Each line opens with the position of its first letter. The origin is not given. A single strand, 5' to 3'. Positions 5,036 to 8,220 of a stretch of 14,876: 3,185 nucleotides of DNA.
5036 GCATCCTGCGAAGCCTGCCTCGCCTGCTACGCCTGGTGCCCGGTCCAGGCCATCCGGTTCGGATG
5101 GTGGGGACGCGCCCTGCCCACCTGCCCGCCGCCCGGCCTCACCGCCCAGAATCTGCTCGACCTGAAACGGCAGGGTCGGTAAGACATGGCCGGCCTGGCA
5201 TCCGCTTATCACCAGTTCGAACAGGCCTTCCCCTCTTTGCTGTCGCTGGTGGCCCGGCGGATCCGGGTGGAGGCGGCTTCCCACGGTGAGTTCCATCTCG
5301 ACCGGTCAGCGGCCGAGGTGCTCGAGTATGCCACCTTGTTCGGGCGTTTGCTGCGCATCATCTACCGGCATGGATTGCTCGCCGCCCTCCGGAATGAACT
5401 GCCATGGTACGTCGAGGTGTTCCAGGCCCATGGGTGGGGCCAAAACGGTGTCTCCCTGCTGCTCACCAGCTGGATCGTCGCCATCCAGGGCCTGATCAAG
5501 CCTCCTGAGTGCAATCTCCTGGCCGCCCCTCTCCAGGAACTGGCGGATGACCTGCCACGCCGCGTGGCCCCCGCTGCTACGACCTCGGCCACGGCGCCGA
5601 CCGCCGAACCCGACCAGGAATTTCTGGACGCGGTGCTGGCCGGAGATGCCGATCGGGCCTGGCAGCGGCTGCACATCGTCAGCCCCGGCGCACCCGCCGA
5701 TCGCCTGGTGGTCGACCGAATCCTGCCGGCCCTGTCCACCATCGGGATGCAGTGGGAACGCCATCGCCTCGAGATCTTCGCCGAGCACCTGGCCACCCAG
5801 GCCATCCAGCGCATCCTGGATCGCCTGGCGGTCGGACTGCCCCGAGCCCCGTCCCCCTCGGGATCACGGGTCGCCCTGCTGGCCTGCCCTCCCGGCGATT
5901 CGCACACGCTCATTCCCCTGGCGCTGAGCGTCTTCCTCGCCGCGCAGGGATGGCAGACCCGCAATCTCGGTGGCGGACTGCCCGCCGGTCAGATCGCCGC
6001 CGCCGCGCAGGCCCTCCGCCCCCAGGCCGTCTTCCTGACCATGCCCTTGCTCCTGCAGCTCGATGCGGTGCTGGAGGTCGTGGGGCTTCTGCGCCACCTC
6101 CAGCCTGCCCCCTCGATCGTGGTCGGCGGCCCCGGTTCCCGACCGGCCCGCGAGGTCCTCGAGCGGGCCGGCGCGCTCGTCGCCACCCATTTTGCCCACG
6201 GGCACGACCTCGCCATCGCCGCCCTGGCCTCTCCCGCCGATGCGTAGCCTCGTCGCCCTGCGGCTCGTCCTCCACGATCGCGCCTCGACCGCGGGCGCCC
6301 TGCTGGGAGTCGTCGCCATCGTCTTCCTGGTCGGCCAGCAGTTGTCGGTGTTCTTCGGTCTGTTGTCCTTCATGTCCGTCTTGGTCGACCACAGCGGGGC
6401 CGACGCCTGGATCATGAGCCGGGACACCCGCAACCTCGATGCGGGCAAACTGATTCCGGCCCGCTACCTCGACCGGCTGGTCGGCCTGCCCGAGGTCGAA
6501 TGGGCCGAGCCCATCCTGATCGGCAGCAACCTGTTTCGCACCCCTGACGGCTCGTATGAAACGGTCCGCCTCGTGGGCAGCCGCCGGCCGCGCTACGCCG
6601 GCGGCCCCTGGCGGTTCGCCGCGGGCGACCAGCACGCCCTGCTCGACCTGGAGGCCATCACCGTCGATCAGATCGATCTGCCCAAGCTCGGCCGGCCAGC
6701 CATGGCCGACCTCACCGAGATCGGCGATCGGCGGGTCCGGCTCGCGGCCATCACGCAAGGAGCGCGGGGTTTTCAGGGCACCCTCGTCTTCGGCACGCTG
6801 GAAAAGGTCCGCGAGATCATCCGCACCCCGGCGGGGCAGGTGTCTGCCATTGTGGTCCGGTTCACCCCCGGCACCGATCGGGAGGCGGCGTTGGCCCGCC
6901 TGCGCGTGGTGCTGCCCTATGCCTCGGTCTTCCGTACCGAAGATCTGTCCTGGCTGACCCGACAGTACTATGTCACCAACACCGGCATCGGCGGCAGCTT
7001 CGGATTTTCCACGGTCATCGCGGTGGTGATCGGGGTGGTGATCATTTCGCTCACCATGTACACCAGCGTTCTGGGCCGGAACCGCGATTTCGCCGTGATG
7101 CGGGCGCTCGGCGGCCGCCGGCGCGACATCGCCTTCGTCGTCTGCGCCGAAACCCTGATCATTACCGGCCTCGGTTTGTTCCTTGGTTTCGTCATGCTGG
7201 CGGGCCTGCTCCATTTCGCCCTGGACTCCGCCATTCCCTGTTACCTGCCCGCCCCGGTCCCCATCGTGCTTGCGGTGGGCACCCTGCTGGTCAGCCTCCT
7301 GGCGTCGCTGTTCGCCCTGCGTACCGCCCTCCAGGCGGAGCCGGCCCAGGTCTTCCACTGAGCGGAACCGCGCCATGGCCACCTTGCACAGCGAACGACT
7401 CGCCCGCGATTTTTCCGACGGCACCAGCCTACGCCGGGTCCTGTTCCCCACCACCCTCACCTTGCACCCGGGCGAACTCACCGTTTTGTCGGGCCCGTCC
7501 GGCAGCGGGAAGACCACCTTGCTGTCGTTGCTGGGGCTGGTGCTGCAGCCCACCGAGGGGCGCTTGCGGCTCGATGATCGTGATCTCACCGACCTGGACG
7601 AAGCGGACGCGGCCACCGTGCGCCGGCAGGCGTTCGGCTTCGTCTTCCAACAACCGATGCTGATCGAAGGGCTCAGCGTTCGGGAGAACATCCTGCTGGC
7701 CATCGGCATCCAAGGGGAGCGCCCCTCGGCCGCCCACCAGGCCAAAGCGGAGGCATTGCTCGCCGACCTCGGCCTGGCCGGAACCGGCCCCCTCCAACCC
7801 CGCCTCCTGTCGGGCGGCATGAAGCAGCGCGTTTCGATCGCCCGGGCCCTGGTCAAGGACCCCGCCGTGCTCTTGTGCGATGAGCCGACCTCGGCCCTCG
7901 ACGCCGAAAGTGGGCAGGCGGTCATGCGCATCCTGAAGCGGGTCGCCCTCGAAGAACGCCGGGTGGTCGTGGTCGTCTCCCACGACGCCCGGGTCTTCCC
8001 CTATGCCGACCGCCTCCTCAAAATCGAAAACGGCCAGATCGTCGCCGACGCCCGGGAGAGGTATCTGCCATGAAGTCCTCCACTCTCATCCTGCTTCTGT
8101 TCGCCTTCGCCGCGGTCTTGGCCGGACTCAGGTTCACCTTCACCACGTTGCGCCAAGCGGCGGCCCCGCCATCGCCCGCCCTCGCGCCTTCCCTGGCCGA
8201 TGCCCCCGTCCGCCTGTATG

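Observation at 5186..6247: Stand-alone CarH-like AdoCbl photosensor module without a DNA-binding domain, embedded in an efflux operon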

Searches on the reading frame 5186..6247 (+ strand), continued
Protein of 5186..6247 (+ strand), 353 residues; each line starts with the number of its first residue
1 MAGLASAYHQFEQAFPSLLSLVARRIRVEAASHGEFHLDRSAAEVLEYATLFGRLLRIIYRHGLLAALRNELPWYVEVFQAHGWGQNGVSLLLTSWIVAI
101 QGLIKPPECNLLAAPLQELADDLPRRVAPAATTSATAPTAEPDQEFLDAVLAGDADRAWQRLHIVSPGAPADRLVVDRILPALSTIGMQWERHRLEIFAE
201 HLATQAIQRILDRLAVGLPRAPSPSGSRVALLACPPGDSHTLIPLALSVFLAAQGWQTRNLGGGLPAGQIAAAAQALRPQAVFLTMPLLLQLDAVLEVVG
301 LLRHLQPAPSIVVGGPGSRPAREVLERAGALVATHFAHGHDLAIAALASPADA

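Call 64: find_encoding_contigs(protein=P0006, flank=10000, max_places=2)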
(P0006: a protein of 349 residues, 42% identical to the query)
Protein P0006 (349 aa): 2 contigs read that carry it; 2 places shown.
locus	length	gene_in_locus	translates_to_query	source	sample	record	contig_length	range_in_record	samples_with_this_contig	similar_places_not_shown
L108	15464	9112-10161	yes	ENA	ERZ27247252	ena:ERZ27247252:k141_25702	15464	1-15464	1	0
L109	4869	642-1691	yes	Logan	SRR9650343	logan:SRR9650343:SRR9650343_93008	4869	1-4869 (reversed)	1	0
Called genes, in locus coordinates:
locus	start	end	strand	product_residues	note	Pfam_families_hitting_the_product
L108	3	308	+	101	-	?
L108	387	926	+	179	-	-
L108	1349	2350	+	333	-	PF07963:N_methyl, PF07596:SBP_bac_10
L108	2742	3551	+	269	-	PF07978:NIPSNAP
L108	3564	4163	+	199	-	PF00293:NUDIX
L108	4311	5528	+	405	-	PF01839:FG-GAP (faint), PF13517:FG-GAP_3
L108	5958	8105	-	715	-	PF22842:Pel9A-like_beta_helix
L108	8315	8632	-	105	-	-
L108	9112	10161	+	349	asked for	PF02607:B12-binding_2, PF02310:B12-binding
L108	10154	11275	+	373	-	PF12704:MacB_PCD, PF02687:FtsX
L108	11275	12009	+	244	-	PF00005:ABC_tran, PF02463:SMC_N (faint), PF13304:AAA_21 (faint)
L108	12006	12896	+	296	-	PF25919:BSH_CusB (faint)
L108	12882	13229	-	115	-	PF02371:Transposase_20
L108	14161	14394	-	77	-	-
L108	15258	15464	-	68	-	?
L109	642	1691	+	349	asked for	PF02607:B12-binding_2, PF02310:B12-binding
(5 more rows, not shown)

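Call 65: find_encoding_contigs(protein=P0003, flank=10000, max_places=2)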
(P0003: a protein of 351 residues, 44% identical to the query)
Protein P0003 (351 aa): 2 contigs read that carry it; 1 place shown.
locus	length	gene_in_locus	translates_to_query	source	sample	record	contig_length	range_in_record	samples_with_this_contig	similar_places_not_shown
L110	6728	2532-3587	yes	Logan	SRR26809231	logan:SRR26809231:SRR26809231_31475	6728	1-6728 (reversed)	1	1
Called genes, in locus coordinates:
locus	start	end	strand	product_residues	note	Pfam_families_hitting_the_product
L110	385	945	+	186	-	PF13384:HTH_23, PF13518:HTH_28, PF13551:HTH_29, PF13565:HTH_32, PF13592:HTH_33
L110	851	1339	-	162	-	-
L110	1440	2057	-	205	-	-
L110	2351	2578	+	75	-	-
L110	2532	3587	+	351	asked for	PF02607:B12-binding_2, PF02310:B12-binding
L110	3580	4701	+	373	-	PF02687:FtsX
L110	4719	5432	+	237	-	PF00005:ABC_tran, PF02463:SMC_N (faint), PF13304:AAA_21 (faint)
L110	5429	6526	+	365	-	-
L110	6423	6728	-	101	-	?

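Call 71: search_protein_families(library=padloc, proteins=[window:5186-6244:+], max_evalue=0.001)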
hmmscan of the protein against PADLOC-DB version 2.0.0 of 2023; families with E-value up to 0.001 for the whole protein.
window:5186-6244:+ (353 aa): 0 families

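Call 76: search_dna_similar(query=window:5186-6244:+, collection=plasmids, mode=protein, max_evalue=0.00001, max_rows=15)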
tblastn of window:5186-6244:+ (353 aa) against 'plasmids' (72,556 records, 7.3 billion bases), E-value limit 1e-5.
Records with a match: 1; places in all: 1; records where one place covers at least 80% of the query: 0.
Best place of each record, by identity: <60% 1.
By first word of the organism name: Pontibacillus 1.
By predicted mobility (MOB-suite, as given by PLSDB): non-mobilizable 1.
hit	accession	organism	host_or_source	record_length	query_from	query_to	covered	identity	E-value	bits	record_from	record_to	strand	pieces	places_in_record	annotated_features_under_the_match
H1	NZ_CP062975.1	Pontibacillus sp. ALD_SL1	mangrove mud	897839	146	317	49%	26.6%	7e-6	56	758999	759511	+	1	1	B12-binding domain-containing protein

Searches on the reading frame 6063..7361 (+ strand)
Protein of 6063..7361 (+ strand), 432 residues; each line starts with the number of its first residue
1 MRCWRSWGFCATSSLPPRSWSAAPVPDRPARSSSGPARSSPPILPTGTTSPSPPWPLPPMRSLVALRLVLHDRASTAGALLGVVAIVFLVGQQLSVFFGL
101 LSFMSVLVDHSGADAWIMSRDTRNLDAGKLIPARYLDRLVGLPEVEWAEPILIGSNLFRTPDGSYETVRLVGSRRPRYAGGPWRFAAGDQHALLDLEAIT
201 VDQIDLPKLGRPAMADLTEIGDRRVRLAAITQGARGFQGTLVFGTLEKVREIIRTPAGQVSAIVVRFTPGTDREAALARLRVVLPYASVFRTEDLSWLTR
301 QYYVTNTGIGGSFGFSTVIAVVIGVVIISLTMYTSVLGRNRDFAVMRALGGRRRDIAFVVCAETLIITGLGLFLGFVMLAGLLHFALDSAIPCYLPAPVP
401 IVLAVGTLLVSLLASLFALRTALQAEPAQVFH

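Call 3: search_protein_families(library=pfam, proteins=[window:6063-7361:+], max_evalue=0.01)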
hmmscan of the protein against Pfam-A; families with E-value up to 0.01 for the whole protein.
window:6063-7361:+ (432 aa): 1 family
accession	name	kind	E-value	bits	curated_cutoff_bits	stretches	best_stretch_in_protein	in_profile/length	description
PF02687.27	FtsX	-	7.3e-13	49.1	25.5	1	315-427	2-120/120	FtsX-like permease C-terminal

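Call 6: search_protein_families(library=ncbifam, proteins=[window:6240-7358:+], max_evalue=0.01)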
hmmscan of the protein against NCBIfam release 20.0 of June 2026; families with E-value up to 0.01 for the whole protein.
window:6240-7358:+ (373 aa): 2 families
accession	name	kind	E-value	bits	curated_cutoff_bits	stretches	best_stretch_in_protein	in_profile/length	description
TIGR01185.1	devC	equivalog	1.9e-19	69.9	290.35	1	11-372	9-380/380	ABC transporter permease DevC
TIGR03434.1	ADOP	subfamily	9.6e-05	20.7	622.3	1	248-371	678-799/803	ADOP family duplicated permease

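Call 47: list_cluster_members(proteins=[P0001, P0007, P0010, P0008, window:6240-7358:+])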
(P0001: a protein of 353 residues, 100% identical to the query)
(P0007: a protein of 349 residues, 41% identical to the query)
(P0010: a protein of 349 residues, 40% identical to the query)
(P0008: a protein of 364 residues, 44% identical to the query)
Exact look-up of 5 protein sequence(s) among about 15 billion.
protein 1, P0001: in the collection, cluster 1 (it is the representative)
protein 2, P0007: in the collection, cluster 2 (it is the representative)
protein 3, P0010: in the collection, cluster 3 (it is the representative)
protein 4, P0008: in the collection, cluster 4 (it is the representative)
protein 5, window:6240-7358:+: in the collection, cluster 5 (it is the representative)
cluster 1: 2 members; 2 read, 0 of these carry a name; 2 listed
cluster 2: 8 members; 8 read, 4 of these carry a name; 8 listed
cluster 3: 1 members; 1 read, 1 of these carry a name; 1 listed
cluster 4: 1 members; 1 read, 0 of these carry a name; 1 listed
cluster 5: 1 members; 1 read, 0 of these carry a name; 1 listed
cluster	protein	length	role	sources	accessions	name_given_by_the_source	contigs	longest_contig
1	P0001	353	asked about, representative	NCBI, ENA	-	-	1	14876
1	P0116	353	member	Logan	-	-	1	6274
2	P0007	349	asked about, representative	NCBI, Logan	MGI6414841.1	MAG: cobalamin B12-binding domain-containing protein [Thermoguttaceae bacterium]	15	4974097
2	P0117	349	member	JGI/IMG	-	methanogenic corrinoid protein MtbC1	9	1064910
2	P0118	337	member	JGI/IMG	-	methanogenic corrinoid protein MtbC1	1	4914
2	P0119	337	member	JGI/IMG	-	methanogenic corrinoid protein MtbC1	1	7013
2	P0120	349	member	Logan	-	-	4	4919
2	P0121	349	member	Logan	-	-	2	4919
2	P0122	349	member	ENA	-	-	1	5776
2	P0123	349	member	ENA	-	-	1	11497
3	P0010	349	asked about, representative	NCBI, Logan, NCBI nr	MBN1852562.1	MAG: B12-binding domain-containing protein [Pirellulales bacterium] | B12-binding domain-containing protein [Pirellulales bacterium]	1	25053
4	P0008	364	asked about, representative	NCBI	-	-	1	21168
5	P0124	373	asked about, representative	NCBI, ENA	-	-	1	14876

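Call 52: find_related_loci(query=A4, collection=metagenome_contigs, flank=4000)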
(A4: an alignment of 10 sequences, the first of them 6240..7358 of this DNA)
Query A4 (373 aa) in metagenome_contigs; peptide patterns used: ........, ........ (x = any residue, [..] = any of these).
358 stretches matched a pattern; 208 encode a relative of the query (tblastn E <= 1e-3); the best 80 are kept; 80 distinct loci.
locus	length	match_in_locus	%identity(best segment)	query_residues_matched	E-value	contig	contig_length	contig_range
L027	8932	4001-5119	72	1-373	0e+0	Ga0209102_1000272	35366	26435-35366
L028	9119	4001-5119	72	1-373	4e-179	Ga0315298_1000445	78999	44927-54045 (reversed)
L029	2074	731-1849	71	1-373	0e+0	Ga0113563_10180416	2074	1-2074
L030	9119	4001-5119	71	1-373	1e-175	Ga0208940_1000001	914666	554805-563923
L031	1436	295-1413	71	1-373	0e+0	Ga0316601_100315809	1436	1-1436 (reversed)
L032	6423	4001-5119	70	1-373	3e-174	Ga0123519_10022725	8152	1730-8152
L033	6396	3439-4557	70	1-373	7e-174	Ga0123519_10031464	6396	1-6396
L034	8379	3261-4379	69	1-373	5e-172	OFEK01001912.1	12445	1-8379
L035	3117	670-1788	70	1-373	0e+0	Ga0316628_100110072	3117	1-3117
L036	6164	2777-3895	67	1-373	9e-174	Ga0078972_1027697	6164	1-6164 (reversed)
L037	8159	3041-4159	72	1-373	4e-172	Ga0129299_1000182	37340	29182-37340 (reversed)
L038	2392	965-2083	69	1-373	0e+0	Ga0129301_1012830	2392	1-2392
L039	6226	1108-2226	71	1-373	2e-171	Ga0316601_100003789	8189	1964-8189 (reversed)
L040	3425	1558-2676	69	1-373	5e-179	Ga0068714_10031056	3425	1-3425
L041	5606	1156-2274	69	1-373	7e-173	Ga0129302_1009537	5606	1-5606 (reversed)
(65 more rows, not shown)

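Call 66: search_solved_structures(query=A4, max_evalue=0.001)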
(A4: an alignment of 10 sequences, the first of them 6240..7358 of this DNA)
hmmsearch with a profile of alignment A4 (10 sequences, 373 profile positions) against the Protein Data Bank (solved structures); distinct sequences matched with E-value up to 0.001: 5.
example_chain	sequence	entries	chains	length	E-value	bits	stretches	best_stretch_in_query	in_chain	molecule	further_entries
5lil_A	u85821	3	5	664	5.7e-05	25.1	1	196-362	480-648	Macrolide export ATP-binding/permease protein MacB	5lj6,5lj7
7w78_B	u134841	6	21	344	0.00013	24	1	256-369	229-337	Putative ABC transport system integral membrane protein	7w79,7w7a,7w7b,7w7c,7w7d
5xu1_M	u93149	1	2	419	0.00043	22.2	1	200-324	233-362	ABC transporter permeae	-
5nik_J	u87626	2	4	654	0.00059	21.8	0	203-334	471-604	Macrolide export ATP-binding/permease protein MacB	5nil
5gko_A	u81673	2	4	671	0.00076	21.4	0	201-368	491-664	Macrolide export ATP-binding/permease protein MacB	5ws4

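Call 71: search_protein_families(library=padloc, proteins=[window:6240-7358:+], max_evalue=0.001)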
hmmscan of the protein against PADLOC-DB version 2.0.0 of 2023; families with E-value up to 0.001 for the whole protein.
window:6240-7358:+ (373 aa): 1 family
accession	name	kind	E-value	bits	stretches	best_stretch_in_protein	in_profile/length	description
PDLC01991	CARF_m8--CARF_LolE_TM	-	8.8e-05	18.8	1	254-358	436-534/810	-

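Call 77: search_dna_similar(query=window:6240-7358:+, collection=plasmids, mode=protein, max_evalue=1e-20, max_rows=10)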
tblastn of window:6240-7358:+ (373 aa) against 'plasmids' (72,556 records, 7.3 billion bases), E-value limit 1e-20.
Records with a match: 8; places in all: 8; records where one place covers at least 80% of the query: 1.
Best place of each record, by identity: <60% 8.
By first word of the organism name: Nitratidesulfovibrio 4; Skermanella 1; Methylosinus 1; Beijerinckia 1; Candidatus 1.
By predicted mobility (MOB-suite, as given by PLSDB): non-mobilizable 7; mobilizable 1.
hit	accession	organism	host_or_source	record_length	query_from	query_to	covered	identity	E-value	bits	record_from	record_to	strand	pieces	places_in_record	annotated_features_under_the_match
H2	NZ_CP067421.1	Skermanella sp. TT6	Homo sapiens,single cell,skin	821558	21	291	73%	34.0%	2e-23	109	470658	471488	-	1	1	ABC transporter permease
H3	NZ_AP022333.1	Methylosinus sp. C49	-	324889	1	294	79%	30.0%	4e-28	123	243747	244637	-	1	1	ABC transporter permease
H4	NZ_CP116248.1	Nitratidesulfovibrio vulgaris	swine finishing facility waste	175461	5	291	77%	30.6%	1e-32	136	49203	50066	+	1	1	ABC transporter permease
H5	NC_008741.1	Nitratidesulfovibrio vulgaris DP4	-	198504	5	291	77%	30.6%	1e-32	136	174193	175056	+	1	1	ABC transporter permease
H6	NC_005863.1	Nitratidesulfovibrio vulgaris str. Hildenborough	-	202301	5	291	77%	30.6%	1e-32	136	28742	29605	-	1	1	ABC transporter permease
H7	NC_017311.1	Nitratidesulfovibrio vulgaris RCH1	-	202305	5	291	77%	30.6%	1e-32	136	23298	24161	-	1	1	ABC transporter permease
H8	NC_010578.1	Beijerinckia indica subsp. indica ATCC 9039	-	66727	4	304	81%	28.5%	1e-23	110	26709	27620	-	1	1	ABC transporter permease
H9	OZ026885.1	Candidatus Methylocalor cossyra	-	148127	5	297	79%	28.4%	6e-25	114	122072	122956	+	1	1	MacB_PCD domain-containing protein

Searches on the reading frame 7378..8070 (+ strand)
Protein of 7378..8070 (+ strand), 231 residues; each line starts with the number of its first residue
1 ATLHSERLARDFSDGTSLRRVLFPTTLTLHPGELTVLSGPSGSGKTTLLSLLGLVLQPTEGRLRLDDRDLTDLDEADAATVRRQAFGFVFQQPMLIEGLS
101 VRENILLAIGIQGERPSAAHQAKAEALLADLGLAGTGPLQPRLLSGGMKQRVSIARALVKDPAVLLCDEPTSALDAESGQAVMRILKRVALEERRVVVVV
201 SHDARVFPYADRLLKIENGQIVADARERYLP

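Call 6: search_protein_families(library=ncbifam, proteins=[window:7378-8070:+], max_evalue=0.01)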
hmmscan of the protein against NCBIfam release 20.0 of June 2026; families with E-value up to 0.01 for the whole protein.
window:7378-8070:+ (231 aa): 194 families (the best 25 are shown)
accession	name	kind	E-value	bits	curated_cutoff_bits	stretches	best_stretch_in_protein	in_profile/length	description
TIGR02982.1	heterocyst_DevA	subfamily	1.5e-58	198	295.8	1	6-221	5-219/220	ABC exporter ATP-binding subunit, DevA family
NF007826.0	PRK10535.1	equivalog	2.4e-49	168.2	966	1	2-226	4-226/648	macrolide ABC transporter ATP-binding protein/permease MacB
TIGR02211.1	LolD_lipo_ex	equivalog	2.1e-47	161.5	307.75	1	3-222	2-220/221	lipoprotein-releasing ABC transporter ATP-binding protein LolD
TIGR03608.1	L_ocin_972_ABC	subfamily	3.7e-45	153.9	254.85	1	19-216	11-206/206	putative bacteriocin export ABC transporter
TIGR02673.1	FtsE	equivalog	2.2e-44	151.7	264.85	1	22-219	18-213/214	cell division ATP-binding protein FtsE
TIGR02315.1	ABC_phnC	equivalog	9.1e-43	146.4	266.1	1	6-226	5-229/243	phosphonate ABC transporter ATP-binding protein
TIGR02857.1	CydD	equivalog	2.1e-41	142.5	435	1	21-215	337-528/529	thiol reductant ABC exporter subunit CydD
NF008428.0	PRK11264.1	equivalog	2.1e-40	138.5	406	1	19-226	16-227/250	L-cystine ABC transporter ATP-binding protein TcyN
NF038007.1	ABC_ATP_DarD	equivalog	4.3e-39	134.2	375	1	20-221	19-218/218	darobactin export ABC transporter ATP-binding protein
TIGR03375.1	type_I_sec_LssB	subfamily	4.7e-39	134.2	693.1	1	20-225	481-683/696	type I secretion system permease/ATPase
NF008639.0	PRK11629.1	equivalog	1.9e-38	132.2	360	1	3-223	7-226/234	lipoprotein-releasing ABC transporter ATP-binding protein LolD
NF007879.0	PRK10584.1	equivalog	3e-38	131.8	336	1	6-222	10-225/228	putative ABC transporter ATP-binding protein YbbA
TIGR00958.1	3a01208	subfamily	2.2e-37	128.7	874.6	1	20-223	495-693/711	antigen peptide transporter 2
TIGR00968.1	3a0106s01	subfamily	2.4e-37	128.7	342.75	1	25-222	19-210/237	sulfate ABC transporter ATP-binding protein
TIGR02142.1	modC_ABC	equivalog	7.5e-37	127.4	285.05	1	29-224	20-213/353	molybdenum ABC transporter ATP-binding protein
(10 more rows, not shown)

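Call 67: search_solved_structures(query=window:7378-8070:+, max_evalue=1e-30)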
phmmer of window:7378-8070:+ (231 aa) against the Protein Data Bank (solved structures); distinct sequences matched with E-value up to 1e-30: 85 (the best 60 are shown).
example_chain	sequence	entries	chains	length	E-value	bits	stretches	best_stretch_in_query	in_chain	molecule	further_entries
4f4c_A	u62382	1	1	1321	1.5e-47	165.2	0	25-225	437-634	Multidrug resistance protein pgp-1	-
8zpx_B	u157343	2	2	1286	3.8e-46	160.7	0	25-221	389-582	ABC transporter B family member 1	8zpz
9oe1_A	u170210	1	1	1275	4e-46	160.6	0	21-223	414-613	ATP-binding cassette, sub-family B (MDR/TAP), member 4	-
9ody_A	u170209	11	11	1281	4.1e-46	160.6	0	21-223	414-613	ATP-binding cassette, sub-family B (MDR/TAP), member 4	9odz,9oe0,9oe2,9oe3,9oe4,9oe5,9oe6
9juj_A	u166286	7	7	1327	4.2e-46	160.6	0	25-221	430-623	ABC transporter B family member 1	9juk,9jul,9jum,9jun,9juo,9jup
8zq4_B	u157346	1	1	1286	2.7e-45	157.9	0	25-221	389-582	ABC transporter B family member 1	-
7dv5_U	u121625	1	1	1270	1.7e-44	155.3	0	21-223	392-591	Bile salt export pump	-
8woi_A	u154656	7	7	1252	1.9e-44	155.1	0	31-224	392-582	ABC transporter B family member 19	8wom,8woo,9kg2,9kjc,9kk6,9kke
36cg_U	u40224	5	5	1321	2e-44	155.1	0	21-223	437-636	Bile salt export pump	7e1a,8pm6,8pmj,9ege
9n1y_A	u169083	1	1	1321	2e-44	155.1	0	21-223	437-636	Bile salt export pump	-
7niu_A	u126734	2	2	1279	4.9e-44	153.8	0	21-224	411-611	Isoform 2 of Phosphatidylcholine translocator ABCB4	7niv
8pmd_A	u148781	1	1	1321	5.2e-44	153.7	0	21-223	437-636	Bile salt export pump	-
8sa0_A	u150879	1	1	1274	8.7e-44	153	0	25-222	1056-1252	ATP-dependent translocase ABCB1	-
6qex_A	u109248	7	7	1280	8.8e-44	153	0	25-222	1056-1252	Multidrug resistance protein 1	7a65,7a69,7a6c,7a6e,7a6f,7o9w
8gmg_A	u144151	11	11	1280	8.8e-44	153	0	25-222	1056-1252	ATP-dependent translocase ABCB1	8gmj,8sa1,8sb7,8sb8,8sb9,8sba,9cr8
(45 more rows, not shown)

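Call 71: search_protein_families(library=padloc, proteins=[window:7378-8070:+], max_evalue=0.001)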
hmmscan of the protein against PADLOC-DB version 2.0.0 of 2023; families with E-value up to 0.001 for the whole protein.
window:7378-8070:+ (231 aa): 12 families
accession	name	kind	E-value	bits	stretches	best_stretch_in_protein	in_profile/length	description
PDLC04135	mad3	-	5.6e-34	116.3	2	135-219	255-340/374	mads_3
PDLC04140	mad8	-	6.5e-11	40.3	1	21-208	16-238/314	mads_8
PDLC02980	AriA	-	3.8e-09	34.9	0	82-204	169-300/304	-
PDLC03859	LmuB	-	2.7e-05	21.6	1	26-56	18-48/611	-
PDLC00096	GajA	-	0.00015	18.6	0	24-91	17-83/630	AAA ATPase domain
PDLC00278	PtuA1|PtuA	-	0.00022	18.7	1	26-96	18-87/436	AAA ATPase domain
PDLC00082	GajA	-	0.00032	17.2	1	33-72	24-63/694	AAA ATPase domain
PDLC03878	NsnB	-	0.00039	18.3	0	32-77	21-68/345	-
PDLC04164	AriA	-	0.00046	17.8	0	144-207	172-236/253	-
PDLC00290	PtuA1|PtuA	-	0.0005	17.5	1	28-54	20-45/414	AAA ATPase domain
PDLC02979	AriA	-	0.00086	17.2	0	33-79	23-69/373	-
PDLC04175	HEC-01A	-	0.00088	16.4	0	27-64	20-57/363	-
